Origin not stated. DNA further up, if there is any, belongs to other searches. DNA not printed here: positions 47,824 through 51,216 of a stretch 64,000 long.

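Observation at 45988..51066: Operon pairing a 1030-aa membrane-anchored protein carrying a protein-glutaminase-like domain with an AsnB-type amidotransferase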

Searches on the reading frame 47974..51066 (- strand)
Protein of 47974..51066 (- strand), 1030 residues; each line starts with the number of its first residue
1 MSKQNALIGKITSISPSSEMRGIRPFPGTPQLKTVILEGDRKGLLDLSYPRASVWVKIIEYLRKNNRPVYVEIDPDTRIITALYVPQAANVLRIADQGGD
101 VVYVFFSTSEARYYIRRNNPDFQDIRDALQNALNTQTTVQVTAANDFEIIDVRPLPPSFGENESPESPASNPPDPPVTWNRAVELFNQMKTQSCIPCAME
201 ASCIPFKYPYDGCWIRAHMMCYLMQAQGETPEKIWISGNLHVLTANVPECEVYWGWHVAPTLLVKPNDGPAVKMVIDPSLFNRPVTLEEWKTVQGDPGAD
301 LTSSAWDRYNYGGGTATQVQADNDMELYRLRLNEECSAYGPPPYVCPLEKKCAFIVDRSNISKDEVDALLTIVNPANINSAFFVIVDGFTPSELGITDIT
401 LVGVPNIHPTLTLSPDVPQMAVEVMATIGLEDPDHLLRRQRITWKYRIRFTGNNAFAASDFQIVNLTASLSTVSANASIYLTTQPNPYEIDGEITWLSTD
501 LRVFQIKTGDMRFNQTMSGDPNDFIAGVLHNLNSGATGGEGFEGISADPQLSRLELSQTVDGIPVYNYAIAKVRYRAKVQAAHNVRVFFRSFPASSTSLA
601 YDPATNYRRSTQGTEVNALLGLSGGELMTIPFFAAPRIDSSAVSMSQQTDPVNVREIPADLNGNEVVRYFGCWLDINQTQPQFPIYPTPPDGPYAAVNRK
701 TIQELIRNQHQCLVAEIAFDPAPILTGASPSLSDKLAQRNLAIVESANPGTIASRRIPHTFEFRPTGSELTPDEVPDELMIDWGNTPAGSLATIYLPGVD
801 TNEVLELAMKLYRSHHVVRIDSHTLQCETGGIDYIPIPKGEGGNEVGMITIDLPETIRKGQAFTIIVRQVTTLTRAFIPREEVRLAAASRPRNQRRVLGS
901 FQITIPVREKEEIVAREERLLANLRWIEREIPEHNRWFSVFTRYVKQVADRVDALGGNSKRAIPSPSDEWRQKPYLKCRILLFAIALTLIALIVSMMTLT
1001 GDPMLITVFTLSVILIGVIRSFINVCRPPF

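Call 5: search_protein_families(library=pfam, proteins=[window:47974-51066:-], max_evalue=0.01)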
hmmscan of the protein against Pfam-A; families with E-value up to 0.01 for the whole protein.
window:47974-51066:- (1030 aa): 1 family
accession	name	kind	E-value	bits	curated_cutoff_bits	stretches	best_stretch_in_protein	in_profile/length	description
PF18626.7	Gln_deamidase_2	-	4.5e-33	114.1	25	1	183-292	2-104/106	Glutaminase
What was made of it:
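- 50047..50532 (-): aa 179-340: protein-glutaminase catalytic domain (papain/transglutaminase-like) with Cys213, His257 and Asp277. Pfam PF18626 at E 4.5e-33 (call 5).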

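Call 6: search_solved_structures(query=window:47974-51066:-, max_evalue=1, show_alignments=2)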
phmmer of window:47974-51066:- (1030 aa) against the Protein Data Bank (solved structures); distinct sequences matched with E-value up to 1: 7.
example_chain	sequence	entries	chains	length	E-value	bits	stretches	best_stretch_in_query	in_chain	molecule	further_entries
8z3i_A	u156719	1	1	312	4.1e-21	77.9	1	178-307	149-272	Protein glutaminase domain-containing protein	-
2ksv_A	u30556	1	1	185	1e-19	73.3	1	184-294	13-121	Protein-glutaminase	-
3a54_A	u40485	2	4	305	2.5e-19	72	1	184-294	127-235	Protein-glutaminase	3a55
3a56_A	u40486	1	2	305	2.6e-19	71.9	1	184-294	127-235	Protein-glutaminase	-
2zk9_X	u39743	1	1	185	2.6e-19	71.9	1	184-294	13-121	Protein-glutaminase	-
6gcj_A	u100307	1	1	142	0.12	13.5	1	515-572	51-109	Hydrophobin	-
9d7h_G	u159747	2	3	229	0.67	11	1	348-421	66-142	CH103 Fab light chain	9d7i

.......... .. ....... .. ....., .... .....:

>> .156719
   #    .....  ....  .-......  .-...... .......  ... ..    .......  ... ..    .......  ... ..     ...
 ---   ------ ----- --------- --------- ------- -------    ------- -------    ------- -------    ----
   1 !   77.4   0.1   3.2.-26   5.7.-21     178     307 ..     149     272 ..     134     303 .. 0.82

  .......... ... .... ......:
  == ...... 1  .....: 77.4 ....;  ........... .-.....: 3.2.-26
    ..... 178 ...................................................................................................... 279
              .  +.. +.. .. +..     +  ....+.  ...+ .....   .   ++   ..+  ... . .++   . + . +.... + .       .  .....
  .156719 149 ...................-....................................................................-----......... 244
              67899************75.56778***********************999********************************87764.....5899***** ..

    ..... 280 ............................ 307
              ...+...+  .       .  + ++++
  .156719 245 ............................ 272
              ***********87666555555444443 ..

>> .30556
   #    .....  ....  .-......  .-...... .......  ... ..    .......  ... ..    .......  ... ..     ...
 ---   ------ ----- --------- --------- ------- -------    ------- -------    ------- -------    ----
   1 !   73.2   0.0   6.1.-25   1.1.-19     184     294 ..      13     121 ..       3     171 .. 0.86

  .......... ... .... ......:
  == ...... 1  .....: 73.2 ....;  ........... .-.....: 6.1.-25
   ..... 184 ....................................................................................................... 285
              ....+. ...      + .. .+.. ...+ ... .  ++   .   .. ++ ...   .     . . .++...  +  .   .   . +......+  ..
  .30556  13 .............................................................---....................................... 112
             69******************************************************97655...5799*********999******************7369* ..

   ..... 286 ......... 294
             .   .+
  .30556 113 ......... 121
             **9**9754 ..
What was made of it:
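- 50047..50532 (-): PDB phmmer E about 1e-19 to 4e-21 with triad residues aligned (call 6).
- On Protein-glutaminase (Pfam PF18626 Gln_deamidase_2; EC 3.5.1.44): Cys213 aligns with the Cys of 'vdgCyaRAH', His257 with 'wsyHVA' and Asp277 with 'iIDPSLF' (call 6).
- Checked: The motifs ydgC, WxxHVA and IDPSLF are aligned (call 6).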

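Call 7: search_protein_families(library=ncbifam, proteins=[window:47974-51066:-], max_evalue=0.01)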
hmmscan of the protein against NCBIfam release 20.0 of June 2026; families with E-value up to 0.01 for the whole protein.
window:47974-51066:- (1030 aa): 1 family
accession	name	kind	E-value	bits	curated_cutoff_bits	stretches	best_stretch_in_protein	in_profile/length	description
NF040782.1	PG_glutam_Chrys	equivalog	8.6e-26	90.9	250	1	95-293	52-257/321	protein-glutamine glutaminase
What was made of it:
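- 50602..50781 (-): aa 96-155: homologue of the pro-region of pro-protein-glutaminase. NCBIfam PG_glutam_Chrys aligns aa 95-293 to profile positions 52-257 (call 7).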

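Call 8: find_homologous_proteins(query=window:47974-51066:-, max_evalue=0.001)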
Query window:47974-51066:- (1030 aa): 232 proteins with E <= 0.001 among 8000 candidates; the best 120 are listed.
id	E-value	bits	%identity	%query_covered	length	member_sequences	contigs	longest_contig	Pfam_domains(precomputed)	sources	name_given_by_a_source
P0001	0.0e+0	2379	100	100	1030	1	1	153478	PF18626.8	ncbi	ncbi:MAG: protein-glutamine glutaminase family protein [Candidatus Omnitrophota bacterium]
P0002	0.0e+0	1514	66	100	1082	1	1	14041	PF18626.8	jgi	jgi:hypothetical protein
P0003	0.0e+0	1510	64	100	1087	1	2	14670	PF18626.8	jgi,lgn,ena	jgi:hypothetical protein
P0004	0.0e+0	1488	64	100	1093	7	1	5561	PF18626.8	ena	-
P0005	0.0e+0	1467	63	100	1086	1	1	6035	PF18626.8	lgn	-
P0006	0.0e+0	1455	64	97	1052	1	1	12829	PF18626.8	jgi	jgi:hypothetical protein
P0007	0.0e+0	1443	62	100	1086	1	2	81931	PF18626.8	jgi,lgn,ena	jgi:hypothetical protein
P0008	0.0e+0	1439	62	100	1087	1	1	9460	PF18626.8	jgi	jgi:hypothetical protein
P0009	0.0e+0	1418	65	94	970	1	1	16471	PF18626.8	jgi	jgi:hypothetical protein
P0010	0.0e+0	1383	60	100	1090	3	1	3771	PF18626.8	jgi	jgi:Glutaminase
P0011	0.0e+0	1371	60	100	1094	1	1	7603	PF18626.8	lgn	-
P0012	0.0e+0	1341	59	100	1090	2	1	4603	PF18626.8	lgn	-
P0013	0.0e+0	1314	57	100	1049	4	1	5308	PF18626.8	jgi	-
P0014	0.0e+0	1304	58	100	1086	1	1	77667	PF18626.8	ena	-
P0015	0.0e+0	1294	56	100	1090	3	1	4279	PF18626.8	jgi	jgi:hypothetical protein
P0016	0.0e+0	1287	57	100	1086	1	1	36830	PF18626.8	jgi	jgi:hypothetical protein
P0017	0.0e+0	1286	56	100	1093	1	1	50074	PF18626.8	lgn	-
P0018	0.0e+0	1283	56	100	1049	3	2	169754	PF18626.8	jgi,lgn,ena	-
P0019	0.0e+0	1282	57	100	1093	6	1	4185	PF18626.8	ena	-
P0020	0.0e+0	1280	57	94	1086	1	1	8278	PF18626.8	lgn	-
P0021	0.0e+0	1279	56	100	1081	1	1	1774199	PF18626.8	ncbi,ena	-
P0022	0.0e+0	1260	55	100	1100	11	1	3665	PF18626.8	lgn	-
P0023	0.0e+0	1256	55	100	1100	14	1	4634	PF18626.8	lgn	-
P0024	0.0e+0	1252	55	100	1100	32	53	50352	PF18626.8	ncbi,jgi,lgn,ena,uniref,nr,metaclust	ncbi:MAG: hypothetical protein IM496_10925 [Microcystis sp. M049S2]|jgi:hypothetical protein|uniref:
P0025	0.0e+0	1246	55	100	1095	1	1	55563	PF18626.8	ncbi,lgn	-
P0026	0.0e+0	1246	54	100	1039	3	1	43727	PF18626.8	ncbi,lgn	-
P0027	0.0e+0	1235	55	100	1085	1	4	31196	PF18626.8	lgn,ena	-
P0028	0.0e+0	1234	54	100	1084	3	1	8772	PF18626.8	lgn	-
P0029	0.0e+0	1232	56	94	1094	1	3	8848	PF18626.8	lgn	-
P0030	0.0e+0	1229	54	100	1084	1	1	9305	PF18626.8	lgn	-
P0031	0.0e+0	1227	55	100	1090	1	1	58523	PF18626.8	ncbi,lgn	ncbi:MAG TPA: protein-glutamine glutaminase family protein [Chitinophagaceae bacterium]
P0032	0.0e+0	1223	54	100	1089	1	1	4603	PF18626.8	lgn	-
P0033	0.0e+0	1221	54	100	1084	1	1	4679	PF18626.8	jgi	jgi:Glutaminase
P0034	0.0e+0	1199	54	100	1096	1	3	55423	PF18626.8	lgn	-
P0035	0.0e+0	1182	54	100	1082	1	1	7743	PF18626.8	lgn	-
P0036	0.0e+0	1169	53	100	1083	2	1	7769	PF18626.8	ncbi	-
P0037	0.0e+0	1163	53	100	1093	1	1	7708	PF18626.8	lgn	-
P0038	0.0e+0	1163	65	79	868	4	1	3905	PF18626.8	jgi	jgi:hypothetical protein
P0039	0.0e+0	1155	53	100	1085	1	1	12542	PF18626.8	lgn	-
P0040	0.0e+0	1141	52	100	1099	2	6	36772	PF18626.8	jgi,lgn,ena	jgi:hypothetical protein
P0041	0.0e+0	1139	52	100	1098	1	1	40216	PF18626.8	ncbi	-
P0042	0.0e+0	1134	53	99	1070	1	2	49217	PF18626.8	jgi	-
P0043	0.0e+0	1115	51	100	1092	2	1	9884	PF18626.8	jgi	jgi:hypothetical protein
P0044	0.0e+0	1113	51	100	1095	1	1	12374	PF18626.8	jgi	jgi:hypothetical protein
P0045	0.0e+0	1112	50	100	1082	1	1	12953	PF18626.8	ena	-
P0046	0.0e+0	1111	51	100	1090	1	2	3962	PF18626.8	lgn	-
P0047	0.0e+0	1098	51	100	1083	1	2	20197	PF18626.8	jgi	jgi:Glutaminase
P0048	0.0e+0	1089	52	100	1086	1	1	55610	PF18626.8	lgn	-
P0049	0.0e+0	1082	51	99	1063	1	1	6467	PF18626.8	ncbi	-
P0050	0.0e+0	1079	50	100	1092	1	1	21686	PF18626.8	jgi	jgi:hypothetical protein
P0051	0.0e+0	1077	51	100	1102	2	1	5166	PF18626.8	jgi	jgi:hypothetical protein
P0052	0.0e+0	1067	51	97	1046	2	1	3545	PF18626.8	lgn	-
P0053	0.0e+0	1063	50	99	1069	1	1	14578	PF18626.8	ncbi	ncbi:MAG: protein-glutamine glutaminase family protein [Promethearchaeota archaeon]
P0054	0.0e+0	1059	51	100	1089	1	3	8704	PF18626.8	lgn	-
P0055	0.0e+0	1058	51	100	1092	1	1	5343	PF18626.8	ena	-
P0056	0.0e+0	1057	53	95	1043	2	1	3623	PF18626.8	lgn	-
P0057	0.0e+0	1050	51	100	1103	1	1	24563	PF18626.8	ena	-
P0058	0.0e+0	1050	49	100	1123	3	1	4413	PF18626.8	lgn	-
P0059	0.0e+0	1049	50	100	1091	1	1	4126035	PF18626.8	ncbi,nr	ncbi:MAG: hypothetical protein JSV33_15040 [bacterium]|nr:MAG: hypothetical protein JSV33_15040 [bac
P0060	0.0e+0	1048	50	96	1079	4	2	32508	PF18626.8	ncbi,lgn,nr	ncbi:MAG: hypothetical protein DYG98_26710 [Haliscomenobacteraceae bacterium CHB4]|nr:hypothetical p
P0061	0.0e+0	1045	48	100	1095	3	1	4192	PF18626.8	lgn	-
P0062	0.0e+0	1044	49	100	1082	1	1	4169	PF18626.8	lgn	-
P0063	0.0e+0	1044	50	95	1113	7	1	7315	PF18626.8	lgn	-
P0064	0.0e+0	1042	51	94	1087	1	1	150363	PF18626.8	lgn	-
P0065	0.0e+0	1042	50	100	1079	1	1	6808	PF18626.8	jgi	jgi:hypothetical protein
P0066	0.0e+0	1041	49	100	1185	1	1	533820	PF18626.8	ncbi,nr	ncbi:hypothetical protein LC607_06565 [Nostoc sp. CHAB 5824]|nr:hypothetical protein [Nostoc sp. CHA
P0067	0.0e+0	1041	48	100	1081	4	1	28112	PF18626.8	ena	-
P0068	0.0e+0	1035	51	100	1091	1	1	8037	PF18626.8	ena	-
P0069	0.0e+0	1034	50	100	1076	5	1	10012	PF18626.8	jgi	jgi:hypothetical protein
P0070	0.0e+0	1033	49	100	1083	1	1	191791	PF18626.8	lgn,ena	-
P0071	0.0e+0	1029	50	100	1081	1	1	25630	PF18626.8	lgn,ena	-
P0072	0.0e+0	1028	48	100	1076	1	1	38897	PF18626.8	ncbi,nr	ncbi:MAG: hypothetical protein JW861_11210 [Bacteroidales bacterium]|nr:hypothetical protein [Bacter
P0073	0.0e+0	1026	48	100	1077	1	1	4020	PF18626.8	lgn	-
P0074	0.0e+0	1026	49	99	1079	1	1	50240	PF18626.8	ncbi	ncbi:MAG: protein-glutamine glutaminase family protein [Promethearchaeota archaeon]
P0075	0.0e+0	1026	50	100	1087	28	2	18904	PF18626.8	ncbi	-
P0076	0.0e+0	1025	49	100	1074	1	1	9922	PF18626.8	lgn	-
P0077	0.0e+0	1023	50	100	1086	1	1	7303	PF18626.8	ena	-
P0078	0.0e+0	1022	50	100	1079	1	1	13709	PF18626.8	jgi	jgi:Glutaminase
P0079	0.0e+0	1021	51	95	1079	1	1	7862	PF18626.8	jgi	jgi:hypothetical protein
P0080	0.0e+0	1019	50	97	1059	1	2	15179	PF18626.8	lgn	-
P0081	0.0e+0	1018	49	97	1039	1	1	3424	PF18626.8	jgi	jgi:hypothetical protein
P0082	0.0e+0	1016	48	100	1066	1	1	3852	PF18626.8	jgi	jgi:hypothetical protein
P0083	0.0e+0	1015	48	100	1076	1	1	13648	PF18626.8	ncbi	-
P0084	0.0e+0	1015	49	100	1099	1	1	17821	PF18626.8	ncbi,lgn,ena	-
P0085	0.0e+0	1014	49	100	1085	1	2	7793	PF18626.8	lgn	-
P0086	0.0e+0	1014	49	100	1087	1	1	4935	PF18626.8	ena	-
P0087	0.0e+0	1014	48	100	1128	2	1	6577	PF18626.8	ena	-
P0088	0.0e+0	1013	50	93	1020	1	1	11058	PF18626.8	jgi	jgi:hypothetical protein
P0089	0.0e+0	1012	47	100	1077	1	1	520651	PF18626.8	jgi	jgi:hypothetical protein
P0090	1.6e-298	1011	47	100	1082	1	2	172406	PF18626.8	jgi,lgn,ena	-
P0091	3.9e-298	1010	49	100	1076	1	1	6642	PF18626.8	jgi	jgi:hypothetical protein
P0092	4.3e-298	1010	50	100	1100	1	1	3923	PF18626.8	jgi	jgi:hypothetical protein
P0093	2.5e-297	1007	48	99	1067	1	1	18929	PF18626.8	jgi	jgi:hypothetical protein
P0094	1.1e-296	1005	48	100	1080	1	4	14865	PF18626.8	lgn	-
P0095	1.7e-296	1004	49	100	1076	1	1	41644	PF18626.8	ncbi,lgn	-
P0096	1.8e-296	1004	49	100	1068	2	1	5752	PF18626.8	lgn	-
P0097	2.3e-296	1004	48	100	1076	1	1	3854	PF18626.8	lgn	-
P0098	3.2e-296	1004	50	94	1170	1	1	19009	PF18626.8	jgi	jgi:glutaminase-like protein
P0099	3.4e-296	1004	49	100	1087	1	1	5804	PF18626.8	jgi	jgi:hypothetical protein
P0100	3.4e-296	1004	50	94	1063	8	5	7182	PF18626.8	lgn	-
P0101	4.0e-296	1003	49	100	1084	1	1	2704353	PF18626.8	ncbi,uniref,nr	ncbi:MAG: protein-glutamine glutaminase family protein [Candidatus Nitricoxidivorans perseverans]|un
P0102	7.1e-296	1002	48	100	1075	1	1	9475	PF18626.8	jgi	jgi:hypothetical protein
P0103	3.8e-295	1000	49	100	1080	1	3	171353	PF18626.8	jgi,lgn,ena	-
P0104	1.6e-294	998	47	100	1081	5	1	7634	PF18626.8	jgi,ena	-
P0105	1.9e-294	998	48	100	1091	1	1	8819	PF18626.8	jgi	jgi:hypothetical protein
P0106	3.8e-294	997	48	100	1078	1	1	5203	PF18626.8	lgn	-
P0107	3.8e-294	997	48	100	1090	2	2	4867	PF18626.8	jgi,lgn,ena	jgi:hypothetical protein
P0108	5.7e-294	996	50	95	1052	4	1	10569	PF18626.8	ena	-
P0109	1.2e-293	995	48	100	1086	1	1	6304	PF18626.8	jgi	jgi:hypothetical protein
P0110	2.1e-293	994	51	94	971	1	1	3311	PF18626.8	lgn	-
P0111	2.3e-293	994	48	100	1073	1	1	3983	PF18626.8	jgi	jgi:hypothetical protein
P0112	2.6e-293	994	47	100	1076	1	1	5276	PF18626.8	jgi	jgi:hypothetical protein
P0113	1.1e-292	992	48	100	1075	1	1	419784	PF18626.8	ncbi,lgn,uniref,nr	ncbi:hypothetical protein HA520_02400 [Azotobacter chroococcum]|uniref:Protein glutaminase domain-co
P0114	3.6e-292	990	46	100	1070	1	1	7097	PF18626.8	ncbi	-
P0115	3.8e-292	990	49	94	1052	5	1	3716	PF18626.8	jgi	jgi:hypothetical protein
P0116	4.3e-292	990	50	95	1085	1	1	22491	PF18626.8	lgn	-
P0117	5.1e-292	990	50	97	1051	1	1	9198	PF18626.8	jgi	jgi:hypothetical protein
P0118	8.0e-292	989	48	100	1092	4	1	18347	PF18626.8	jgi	-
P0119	9.7e-292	989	48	100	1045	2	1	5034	PF18626.8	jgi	-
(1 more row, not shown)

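Call 10: find_encoding_contigs(protein=P0113, flank=8000, max_places=2)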
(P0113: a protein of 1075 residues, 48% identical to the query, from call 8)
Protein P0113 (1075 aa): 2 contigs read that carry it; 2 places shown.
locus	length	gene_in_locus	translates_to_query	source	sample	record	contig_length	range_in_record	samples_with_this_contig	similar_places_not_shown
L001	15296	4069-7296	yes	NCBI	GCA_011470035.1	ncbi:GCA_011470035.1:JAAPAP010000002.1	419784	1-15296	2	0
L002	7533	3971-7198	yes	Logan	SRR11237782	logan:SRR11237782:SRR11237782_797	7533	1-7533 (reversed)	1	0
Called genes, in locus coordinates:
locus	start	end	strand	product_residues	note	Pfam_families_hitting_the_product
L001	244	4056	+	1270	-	PF00082:Peptidase_S8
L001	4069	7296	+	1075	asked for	PF18626:Gln_deamidase_2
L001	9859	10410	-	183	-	PF13358:DDE_3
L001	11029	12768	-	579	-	PF00916:Sulfate_transp, PF01740:STAS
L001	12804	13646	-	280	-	PF01699:Na_Ca_ex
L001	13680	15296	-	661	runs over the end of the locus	PF12802:MarR_2 (faint), PF13412:HTH_24 (faint)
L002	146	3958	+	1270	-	PF00082:Peptidase_S8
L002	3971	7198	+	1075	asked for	PF18626:Gln_deamidase_2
